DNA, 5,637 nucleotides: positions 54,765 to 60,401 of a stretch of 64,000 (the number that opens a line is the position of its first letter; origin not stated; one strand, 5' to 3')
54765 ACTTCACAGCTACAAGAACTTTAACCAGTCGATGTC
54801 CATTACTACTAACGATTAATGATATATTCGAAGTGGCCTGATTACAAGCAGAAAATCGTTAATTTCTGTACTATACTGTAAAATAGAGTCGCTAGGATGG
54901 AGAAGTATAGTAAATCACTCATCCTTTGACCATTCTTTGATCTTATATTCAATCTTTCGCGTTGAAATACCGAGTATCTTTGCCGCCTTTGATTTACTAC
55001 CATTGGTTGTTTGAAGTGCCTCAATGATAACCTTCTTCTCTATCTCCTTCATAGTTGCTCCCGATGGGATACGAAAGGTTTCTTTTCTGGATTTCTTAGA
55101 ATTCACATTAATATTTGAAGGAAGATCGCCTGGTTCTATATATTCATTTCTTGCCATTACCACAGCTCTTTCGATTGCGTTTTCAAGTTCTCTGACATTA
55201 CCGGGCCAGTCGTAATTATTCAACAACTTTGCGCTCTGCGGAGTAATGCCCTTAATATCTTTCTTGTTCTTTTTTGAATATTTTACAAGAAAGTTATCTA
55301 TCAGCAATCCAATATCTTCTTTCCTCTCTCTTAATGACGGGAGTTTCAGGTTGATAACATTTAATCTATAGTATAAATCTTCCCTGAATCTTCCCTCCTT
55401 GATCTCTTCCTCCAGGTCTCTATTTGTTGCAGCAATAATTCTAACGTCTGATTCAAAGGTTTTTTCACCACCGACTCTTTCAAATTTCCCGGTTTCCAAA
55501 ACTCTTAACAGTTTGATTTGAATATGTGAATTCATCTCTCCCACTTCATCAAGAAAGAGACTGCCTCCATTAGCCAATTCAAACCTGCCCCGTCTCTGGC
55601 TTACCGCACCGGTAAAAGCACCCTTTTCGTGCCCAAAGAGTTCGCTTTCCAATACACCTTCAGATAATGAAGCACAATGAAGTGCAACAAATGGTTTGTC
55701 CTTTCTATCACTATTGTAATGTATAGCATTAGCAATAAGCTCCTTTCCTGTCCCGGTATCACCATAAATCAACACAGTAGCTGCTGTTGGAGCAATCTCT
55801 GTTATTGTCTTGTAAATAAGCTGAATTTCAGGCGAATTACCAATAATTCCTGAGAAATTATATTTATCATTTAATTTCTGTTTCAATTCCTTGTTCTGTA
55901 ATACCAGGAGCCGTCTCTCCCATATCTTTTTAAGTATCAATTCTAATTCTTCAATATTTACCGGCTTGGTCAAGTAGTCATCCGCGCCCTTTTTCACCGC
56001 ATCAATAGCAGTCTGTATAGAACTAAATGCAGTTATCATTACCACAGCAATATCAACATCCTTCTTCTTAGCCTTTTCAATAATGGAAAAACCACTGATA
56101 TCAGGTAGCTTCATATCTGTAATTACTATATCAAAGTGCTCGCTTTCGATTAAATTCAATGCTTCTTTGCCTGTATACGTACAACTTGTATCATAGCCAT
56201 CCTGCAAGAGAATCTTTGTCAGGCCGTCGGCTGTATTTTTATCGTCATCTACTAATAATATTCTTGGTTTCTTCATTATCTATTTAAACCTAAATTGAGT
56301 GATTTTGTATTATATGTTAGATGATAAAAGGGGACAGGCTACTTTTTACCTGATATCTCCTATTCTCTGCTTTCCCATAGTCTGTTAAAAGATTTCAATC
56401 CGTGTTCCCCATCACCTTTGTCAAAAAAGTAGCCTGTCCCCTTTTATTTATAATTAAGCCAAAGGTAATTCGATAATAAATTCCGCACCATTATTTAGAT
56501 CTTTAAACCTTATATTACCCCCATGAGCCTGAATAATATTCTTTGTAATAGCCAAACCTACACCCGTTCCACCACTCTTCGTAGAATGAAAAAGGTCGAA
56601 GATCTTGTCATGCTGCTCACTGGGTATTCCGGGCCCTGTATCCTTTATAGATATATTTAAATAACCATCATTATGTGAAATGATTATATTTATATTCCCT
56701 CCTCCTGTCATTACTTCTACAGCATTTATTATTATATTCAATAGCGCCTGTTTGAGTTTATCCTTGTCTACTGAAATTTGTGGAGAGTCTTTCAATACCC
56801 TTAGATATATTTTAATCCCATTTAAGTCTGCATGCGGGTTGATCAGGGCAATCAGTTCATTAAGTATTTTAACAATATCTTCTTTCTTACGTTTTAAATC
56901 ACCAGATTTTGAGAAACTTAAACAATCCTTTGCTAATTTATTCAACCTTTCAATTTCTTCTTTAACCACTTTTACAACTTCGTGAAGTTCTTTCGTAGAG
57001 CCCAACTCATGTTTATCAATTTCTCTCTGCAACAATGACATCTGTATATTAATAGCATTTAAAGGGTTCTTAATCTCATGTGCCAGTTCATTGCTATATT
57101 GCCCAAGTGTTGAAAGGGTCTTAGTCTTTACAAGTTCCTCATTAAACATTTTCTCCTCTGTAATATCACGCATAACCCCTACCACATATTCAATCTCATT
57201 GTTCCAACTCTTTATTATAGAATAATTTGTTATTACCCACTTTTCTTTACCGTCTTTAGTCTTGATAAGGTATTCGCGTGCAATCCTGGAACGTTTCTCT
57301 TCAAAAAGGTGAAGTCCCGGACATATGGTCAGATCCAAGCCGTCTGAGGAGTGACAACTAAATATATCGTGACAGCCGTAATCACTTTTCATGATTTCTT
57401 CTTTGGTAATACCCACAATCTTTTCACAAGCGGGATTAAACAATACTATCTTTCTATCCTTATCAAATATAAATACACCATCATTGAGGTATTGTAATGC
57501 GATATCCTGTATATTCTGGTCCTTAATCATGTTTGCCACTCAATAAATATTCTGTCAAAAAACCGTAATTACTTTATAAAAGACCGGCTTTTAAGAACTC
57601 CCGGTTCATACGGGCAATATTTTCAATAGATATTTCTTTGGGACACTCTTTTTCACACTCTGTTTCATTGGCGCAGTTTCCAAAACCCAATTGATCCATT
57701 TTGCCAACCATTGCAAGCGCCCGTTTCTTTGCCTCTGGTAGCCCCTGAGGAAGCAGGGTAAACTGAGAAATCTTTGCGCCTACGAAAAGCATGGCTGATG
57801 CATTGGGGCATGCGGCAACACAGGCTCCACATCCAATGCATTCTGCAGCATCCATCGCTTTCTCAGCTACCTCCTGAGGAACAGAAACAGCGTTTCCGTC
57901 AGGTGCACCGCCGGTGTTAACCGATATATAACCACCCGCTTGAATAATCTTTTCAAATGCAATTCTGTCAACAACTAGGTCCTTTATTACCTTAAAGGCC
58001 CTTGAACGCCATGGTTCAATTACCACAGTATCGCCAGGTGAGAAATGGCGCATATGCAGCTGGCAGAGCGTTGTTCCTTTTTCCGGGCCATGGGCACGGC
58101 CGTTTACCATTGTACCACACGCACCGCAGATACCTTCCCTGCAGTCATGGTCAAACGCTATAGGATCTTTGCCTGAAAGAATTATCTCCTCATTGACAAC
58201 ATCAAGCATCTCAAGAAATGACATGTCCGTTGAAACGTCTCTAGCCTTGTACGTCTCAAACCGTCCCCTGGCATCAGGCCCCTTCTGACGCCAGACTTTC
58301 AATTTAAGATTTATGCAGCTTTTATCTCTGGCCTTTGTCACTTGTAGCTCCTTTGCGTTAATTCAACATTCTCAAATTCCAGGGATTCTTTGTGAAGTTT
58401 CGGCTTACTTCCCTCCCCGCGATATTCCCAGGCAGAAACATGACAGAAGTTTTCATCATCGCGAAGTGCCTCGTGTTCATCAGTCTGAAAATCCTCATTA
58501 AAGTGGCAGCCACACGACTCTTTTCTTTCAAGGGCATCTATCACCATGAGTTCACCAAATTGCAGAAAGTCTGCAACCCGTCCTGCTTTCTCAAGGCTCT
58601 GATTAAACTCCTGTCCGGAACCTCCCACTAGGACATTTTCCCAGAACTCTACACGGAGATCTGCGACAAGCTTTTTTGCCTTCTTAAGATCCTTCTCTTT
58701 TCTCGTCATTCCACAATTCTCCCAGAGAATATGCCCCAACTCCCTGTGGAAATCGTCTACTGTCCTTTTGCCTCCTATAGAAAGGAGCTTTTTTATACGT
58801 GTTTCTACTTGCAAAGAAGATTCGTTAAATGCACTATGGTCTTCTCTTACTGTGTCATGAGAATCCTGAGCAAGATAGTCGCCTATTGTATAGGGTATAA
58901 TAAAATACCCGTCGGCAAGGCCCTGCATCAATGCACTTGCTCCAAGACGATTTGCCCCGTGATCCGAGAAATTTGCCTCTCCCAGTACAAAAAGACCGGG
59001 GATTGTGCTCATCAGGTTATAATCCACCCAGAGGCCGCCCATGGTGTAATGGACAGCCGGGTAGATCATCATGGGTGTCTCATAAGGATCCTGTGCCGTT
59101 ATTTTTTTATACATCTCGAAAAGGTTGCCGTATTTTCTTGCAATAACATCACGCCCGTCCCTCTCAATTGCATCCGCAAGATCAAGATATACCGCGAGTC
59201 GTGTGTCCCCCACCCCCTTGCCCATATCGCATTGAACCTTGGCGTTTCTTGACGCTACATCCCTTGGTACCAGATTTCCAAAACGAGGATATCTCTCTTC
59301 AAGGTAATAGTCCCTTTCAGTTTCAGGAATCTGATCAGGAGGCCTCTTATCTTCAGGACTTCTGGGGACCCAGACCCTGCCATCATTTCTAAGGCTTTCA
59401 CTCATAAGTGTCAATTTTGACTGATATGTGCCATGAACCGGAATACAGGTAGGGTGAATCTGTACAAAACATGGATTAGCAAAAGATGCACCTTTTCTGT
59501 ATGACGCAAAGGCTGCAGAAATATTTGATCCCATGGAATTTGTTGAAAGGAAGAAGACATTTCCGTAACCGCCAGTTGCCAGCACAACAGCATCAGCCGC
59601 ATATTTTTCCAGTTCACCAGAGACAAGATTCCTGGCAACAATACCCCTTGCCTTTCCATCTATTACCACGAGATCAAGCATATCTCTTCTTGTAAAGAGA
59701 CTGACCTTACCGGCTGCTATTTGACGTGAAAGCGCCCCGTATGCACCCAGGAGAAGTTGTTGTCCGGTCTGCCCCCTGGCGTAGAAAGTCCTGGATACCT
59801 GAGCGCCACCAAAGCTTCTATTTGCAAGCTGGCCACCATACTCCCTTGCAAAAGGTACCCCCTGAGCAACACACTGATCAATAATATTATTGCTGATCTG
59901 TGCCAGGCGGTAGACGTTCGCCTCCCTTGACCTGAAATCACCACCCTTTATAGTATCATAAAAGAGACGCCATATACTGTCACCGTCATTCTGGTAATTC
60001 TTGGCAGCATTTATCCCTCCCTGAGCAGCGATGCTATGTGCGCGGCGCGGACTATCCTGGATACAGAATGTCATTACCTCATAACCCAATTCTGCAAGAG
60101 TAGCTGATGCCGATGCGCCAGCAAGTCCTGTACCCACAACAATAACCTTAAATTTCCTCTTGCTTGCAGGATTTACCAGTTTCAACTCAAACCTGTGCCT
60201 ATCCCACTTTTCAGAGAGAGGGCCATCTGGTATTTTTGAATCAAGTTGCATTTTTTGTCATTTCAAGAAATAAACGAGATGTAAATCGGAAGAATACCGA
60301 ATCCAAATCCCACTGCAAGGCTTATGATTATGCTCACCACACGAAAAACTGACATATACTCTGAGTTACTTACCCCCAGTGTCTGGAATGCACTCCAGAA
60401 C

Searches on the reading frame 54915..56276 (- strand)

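Call 52: search_protein_families(library=pfam, proteins=[window:54915-56276:-], max_evalue=0.00001)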
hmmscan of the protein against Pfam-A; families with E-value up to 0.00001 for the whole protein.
window:54915-56276:- (453 aa): 9 families
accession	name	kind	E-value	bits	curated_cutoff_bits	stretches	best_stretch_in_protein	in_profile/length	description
PF00158.32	Sigma54_activat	-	2.3e-71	239.3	20.2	1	144-310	1-167/168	Sigma-54 interaction domain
PF25601.1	AAA_lid_14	-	7.3e-29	99.9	27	1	316-398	1-83/87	AAA+ ATPase lid domain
PF00072.30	Response_reg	-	6.5e-27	94.3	30.2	1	6-114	1-109/111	Response regulator receiver domain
PF14532.12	Sigma54_activ_2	-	1.6e-20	74.2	25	1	145-315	1-138/138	Sigma-54 interaction domain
PF02954.25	HTH_8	-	3.4e-13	49.5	22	1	409-449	2-42/42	Bacterial regulatory protein, Fis family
PF07728.20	AAA_5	-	6.1e-08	33.2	22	1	168-287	2-124/139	AAA domain (dynein-related subfamily)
PF01078.27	Mg_chelatase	-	5.3e-07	29.7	20.3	0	221-285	90-157/207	Magnesium chelatase, subunit ChlI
PF07724.20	AAA_2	-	2e-06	28.4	27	1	166-297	4-136/166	AAA domain (Cdc48 subfamily)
PF00004.35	AAA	-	5e-06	27.4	21.2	0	168-302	1-128/131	ATPase family associated with various cellular activities (AAA)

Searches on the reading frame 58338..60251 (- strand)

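Call 52: search_protein_families(library=pfam, proteins=[window:58338-60251:-], max_evalue=0.00001)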
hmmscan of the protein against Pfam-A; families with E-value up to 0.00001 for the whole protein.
window:58338-60251:- (637 aa): 4 families
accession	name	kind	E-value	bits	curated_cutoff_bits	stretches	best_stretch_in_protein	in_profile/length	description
PF00890.30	FAD_binding_2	-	5.6e-52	177.8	20.4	1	36-441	2-414/414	FAD binding domain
PF02910.25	Succ_DH_flav_C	-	2.7e-36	124.8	20.8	1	502-636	1-130/130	Fumarate reductase flavoprotein C-term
PF01266.30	DAO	-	5.9e-08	33.1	27.9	1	35-324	1-297/353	FAD dependent oxidoreductase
PF07992.20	Pyr_redox_2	-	1.1e-06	28.7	26.1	0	34-233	1-114/291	Pyridine nucleotide-disulphide oxidoreductase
